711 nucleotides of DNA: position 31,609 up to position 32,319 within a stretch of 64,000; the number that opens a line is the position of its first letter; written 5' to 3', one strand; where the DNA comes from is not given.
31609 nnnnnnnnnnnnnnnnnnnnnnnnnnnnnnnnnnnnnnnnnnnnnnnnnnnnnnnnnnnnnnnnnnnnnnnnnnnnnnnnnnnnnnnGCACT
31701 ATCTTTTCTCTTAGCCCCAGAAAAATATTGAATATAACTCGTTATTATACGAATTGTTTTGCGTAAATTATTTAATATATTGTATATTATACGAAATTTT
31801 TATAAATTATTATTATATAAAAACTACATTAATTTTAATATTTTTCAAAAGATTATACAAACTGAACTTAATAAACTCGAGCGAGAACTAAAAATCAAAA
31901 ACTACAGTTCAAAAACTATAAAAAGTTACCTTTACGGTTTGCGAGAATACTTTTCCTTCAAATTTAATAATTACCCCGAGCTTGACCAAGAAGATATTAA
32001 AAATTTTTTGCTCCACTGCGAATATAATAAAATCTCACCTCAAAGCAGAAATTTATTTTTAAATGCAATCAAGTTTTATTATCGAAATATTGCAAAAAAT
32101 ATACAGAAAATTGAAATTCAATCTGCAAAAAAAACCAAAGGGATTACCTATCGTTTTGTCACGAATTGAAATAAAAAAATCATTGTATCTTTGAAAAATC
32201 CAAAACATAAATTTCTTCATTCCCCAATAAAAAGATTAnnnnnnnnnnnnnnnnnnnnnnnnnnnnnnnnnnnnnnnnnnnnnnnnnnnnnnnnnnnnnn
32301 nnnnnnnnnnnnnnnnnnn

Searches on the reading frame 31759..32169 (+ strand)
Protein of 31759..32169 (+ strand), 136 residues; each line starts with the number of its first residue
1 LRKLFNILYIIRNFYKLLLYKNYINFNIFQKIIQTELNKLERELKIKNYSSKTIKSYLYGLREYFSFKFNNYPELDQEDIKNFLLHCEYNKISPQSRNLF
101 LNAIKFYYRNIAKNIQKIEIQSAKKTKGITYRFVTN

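Call 52: search_protein_families(library=pfam, proteins=[window:31759-32169:+], max_evalue=0.001)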
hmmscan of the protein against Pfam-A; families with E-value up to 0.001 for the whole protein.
window:31759-32169:+ (136 aa): 2 families
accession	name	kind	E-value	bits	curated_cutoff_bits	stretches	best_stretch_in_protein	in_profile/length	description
PF13495.12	Phage_int_SAM_4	-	8.8e-12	45.7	27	1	37-114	2-81/85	Phage integrase, N-terminal SAM-like domain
PF02899.23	Phage_int_SAM_1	-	1.1e-05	26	22.3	1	45-109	9-77/83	Phage integrase, N-terminal SAM-like domain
